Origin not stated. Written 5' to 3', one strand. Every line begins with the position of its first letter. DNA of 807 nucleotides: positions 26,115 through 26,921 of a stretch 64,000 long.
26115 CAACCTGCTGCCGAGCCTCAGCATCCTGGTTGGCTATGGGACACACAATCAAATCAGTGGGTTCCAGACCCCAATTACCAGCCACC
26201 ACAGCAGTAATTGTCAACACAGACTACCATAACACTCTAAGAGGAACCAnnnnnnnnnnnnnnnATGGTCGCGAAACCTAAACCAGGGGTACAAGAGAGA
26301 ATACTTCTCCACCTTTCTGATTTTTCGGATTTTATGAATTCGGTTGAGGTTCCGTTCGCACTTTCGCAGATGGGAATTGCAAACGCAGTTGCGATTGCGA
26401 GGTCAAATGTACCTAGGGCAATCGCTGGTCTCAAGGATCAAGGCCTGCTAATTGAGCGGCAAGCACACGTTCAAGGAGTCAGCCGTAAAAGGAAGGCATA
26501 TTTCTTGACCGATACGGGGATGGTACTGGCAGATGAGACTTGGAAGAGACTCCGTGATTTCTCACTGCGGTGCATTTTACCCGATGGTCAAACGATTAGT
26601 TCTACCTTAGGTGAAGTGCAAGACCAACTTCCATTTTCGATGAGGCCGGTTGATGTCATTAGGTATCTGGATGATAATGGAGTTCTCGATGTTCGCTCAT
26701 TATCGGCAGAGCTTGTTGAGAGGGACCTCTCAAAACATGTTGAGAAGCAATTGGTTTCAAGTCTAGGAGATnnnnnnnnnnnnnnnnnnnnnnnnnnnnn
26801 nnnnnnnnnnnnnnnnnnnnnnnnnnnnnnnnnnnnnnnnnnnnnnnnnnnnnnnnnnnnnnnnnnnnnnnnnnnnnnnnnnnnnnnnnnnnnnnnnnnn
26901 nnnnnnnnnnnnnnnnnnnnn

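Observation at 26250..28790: wHTH / NB-ARC / TPR STAND NTPase wedged between a giant surface-protein gene and the pilin-like operon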

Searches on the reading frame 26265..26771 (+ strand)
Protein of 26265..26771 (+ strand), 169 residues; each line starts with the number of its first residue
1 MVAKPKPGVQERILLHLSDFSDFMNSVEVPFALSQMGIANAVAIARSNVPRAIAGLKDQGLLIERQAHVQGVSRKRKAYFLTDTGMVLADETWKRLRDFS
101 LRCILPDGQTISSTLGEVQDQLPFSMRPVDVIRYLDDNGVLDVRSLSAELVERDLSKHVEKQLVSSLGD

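Call 21: search_solved_structures(query=window:26265-26771:+, max_evalue=10, show_alignments=3)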
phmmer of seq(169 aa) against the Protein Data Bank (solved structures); distinct sequences matched with E-value up to 10: 3.
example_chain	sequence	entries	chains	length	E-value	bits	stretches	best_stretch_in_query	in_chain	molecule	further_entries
3cjn_A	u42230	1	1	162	0.65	13.3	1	37-99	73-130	Transcriptional regulator, MarR family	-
8iju_A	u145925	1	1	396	1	12.7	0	13-56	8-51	ATP-dependent RNA helicase DDX39A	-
1t6n_A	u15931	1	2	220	1.1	12.5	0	13-56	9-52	Probable ATP-dependent RNA helicase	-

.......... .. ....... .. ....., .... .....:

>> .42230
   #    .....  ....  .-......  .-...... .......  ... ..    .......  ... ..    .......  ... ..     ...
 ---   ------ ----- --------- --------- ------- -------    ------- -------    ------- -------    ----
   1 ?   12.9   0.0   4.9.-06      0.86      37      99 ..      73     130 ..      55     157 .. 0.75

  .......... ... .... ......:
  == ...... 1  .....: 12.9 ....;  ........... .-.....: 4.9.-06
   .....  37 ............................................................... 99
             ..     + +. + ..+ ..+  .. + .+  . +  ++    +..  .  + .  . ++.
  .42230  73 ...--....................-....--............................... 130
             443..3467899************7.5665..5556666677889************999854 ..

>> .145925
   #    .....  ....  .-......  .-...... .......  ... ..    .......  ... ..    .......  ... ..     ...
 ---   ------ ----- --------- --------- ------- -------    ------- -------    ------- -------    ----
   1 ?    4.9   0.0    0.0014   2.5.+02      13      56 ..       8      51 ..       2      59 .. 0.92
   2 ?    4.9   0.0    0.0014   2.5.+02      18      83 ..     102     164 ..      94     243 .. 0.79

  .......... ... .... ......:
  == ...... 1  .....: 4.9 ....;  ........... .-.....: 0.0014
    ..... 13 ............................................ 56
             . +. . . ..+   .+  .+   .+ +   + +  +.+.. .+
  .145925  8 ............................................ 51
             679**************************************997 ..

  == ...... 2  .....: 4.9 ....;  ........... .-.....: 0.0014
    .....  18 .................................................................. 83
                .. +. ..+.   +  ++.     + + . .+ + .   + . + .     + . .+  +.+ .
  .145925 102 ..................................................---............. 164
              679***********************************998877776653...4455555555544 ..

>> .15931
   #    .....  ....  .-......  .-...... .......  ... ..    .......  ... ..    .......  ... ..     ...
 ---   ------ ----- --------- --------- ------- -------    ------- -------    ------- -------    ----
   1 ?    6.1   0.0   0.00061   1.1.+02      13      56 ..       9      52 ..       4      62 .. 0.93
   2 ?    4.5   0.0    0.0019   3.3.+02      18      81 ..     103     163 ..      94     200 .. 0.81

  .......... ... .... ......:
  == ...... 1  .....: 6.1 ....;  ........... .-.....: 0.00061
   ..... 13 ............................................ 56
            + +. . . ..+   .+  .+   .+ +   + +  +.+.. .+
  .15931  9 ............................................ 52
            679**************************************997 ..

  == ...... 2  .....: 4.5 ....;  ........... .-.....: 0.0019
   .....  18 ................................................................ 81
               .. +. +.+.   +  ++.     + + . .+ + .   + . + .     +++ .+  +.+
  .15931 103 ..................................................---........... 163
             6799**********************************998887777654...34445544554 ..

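Call 22: search_protein_families(library=pfam, proteins=[window:26265-26771:+], max_evalue=10)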
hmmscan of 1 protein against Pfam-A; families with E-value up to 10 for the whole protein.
seq(169 aa): 4 families
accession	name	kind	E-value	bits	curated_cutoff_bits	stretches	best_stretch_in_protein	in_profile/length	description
PF13545.12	HTH_Crp_2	-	0.00014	22.2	27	1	12-66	5-56/70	Crp-like helix-turn-helix domain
PF03551.20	PadR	-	0.0049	17.3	27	1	48-87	33-71/75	Transcriptional regulator PadR-like family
PF25213.1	HVO_A0261_N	-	0.0075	16.6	35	1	36-92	28-74/86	HVO_A0261 N-terminal domain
PF12802.13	MarR_2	-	0.041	14.5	27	1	33-64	21-52/61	MarR family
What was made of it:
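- On MarR/Crp/PadR-type winged helix-turn-helix (N-domain): The window protein alone stays below the Pfam cutoffs (call 22).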

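Call 39: search_solved_structures(query=A3, max_evalue=1, show_alignments=2)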
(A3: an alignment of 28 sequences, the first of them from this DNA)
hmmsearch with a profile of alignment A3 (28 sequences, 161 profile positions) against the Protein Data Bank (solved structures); distinct sequences matched with E-value up to 1: 116 (the best 60 are shown).
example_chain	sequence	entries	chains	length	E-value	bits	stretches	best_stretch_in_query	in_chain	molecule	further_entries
4ld5_A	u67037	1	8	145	0.00023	24.1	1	34-124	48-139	MepR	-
1ku9_A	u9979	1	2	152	0.00031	23.7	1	39-139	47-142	hypothetical protein MJ223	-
4l9t_A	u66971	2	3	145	0.00032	23.6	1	34-124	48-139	MepR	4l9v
3eco_A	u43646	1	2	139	0.00036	23.4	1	34-120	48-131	MepR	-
4l9j_A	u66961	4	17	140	0.00037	23.4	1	34-120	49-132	MepR | MarR family regulatory protein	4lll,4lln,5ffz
4l9n_A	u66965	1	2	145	0.00043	23.2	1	34-125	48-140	MepR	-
5ffx_A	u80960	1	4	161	0.0005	23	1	34-120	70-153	MarR family regulatory protein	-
5f6f_A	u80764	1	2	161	0.00052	22.9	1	34-120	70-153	MarR family regulatory protein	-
5fb2_A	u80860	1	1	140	0.00058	22.8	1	34-120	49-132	MarR family regulatory protein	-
7bhy_A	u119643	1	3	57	0.0006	22.7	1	33-66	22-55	Deoxyribonucleoside regulator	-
4mnu_A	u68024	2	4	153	0.00068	22.5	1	36-94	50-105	SlyA-like transcription regulator | MarR family transcriptional regulator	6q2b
3e5u_C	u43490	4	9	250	0.00091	22.1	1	22-70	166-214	Cyclic nucleotide-binding protein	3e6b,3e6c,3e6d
1lj9_A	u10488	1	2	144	0.0023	20.8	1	36-89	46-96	transcriptional regulator SlyA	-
3q5f_A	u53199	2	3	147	0.003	20.5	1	25-98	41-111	Transcriptional regulator slyA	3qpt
2h6b_A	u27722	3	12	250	0.0034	20.3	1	22-70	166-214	ChloroPhenol Reduction gene K | Cyclic nucleotide-binding protein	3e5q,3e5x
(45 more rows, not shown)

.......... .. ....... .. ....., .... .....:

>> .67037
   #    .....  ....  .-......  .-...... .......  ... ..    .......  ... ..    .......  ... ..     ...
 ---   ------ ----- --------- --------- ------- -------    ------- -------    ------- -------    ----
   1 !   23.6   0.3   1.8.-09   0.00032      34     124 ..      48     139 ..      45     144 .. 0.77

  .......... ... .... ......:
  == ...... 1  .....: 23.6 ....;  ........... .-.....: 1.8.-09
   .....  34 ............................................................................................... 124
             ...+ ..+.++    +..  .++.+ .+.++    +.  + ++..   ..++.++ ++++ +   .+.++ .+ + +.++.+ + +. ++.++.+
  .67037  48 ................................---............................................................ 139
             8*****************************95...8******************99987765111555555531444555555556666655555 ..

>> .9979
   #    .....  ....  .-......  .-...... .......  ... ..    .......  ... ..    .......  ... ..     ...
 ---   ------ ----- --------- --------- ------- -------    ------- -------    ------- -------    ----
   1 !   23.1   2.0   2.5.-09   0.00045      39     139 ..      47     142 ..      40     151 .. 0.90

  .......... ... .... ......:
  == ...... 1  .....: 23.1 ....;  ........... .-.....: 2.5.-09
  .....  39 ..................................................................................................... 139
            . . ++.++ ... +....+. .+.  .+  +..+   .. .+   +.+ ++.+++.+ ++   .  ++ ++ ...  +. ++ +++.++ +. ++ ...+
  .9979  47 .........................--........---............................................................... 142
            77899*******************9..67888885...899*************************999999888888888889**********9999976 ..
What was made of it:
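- On MarR/Crp/PadR-type winged helix-turn-helix (N-domain): The best profile hits in PDB are all wHTH regulators (call 39).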

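Call 90: search_protein_families(library=pfam, alignment_id=A3, max_evalue=0.01)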
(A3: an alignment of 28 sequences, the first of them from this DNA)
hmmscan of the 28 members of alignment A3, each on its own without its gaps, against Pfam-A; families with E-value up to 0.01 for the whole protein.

A. member 1, seq(165 aa): 3 families
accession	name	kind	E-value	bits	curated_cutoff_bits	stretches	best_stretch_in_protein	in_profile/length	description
PF13545.12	HTH_Crp_2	-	0.00015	22.1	27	1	12-66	5-56/70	Crp-like helix-turn-helix domain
PF03551.20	PadR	-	0.0047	17.3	27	1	48-87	33-71/75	Transcriptional regulator PadR-like family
PF25213.1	HVO_A0261_N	-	0.0082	16.4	35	0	36-92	28-74/86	HVO_A0261 N-terminal domain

B. families by the number of members that match (of 28 scanned): 25 families
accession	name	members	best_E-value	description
PF13545.12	HTH_Crp_2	25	6.7e-10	Crp-like helix-turn-helix domain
PF12802.13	MarR_2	15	1.5e-06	MarR family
PF03551.20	PadR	12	2.5e-05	Transcriptional regulator PadR-like family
PF01978.25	TrmB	6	6.1e-05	Sugar-specific transcriptional regulator TrmB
PF01047.28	MarR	6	0.00024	MarR family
PF13412.12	HTH_24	6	0.001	Winged helix-turn-helix DNA-binding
PF13730.12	HTH_36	4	1.6e-06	Helix-turn-helix domain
PF13463.12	HTH_27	4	4.4e-05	Winged helix DNA-binding domain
PF25213.1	HVO_A0261_N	4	0.002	HVO_A0261 N-terminal domain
PF13814.12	Replic_Relax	3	0.00027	Replication-relaxation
PF24034.1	DUF7343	3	0.00062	Domain of unknown function (DUF7343)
PF01325.25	Fe_dep_repress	3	0.0012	Iron dependent repressor, N-terminal DNA binding domain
PF13601.12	HTH_34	3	0.0036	Winged helix DNA-binding domain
PF01022.26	HTH_5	2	0.0014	Bacterial regulatory protein, arsR family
PF10886.13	DUF2685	1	0.00046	Protein of unknown function (DUF2685)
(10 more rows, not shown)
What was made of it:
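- On Avs / antiviral STAND: The N-domain is a wHTH (calls 39, 90).
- On MarR/Crp/PadR-type winged helix-turn-helix (N-domain): Of 28 members, 25 hit HTH_Crp_2, best E 6.7e-10 (call 90).
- Checked: Of 28 diverse family members, 25 hit HTH_Crp_2, best E 6.7e-10 (call 90).
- The N-domain is a MarR/Crp/PadR-type wHTH (calls 39, 90).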
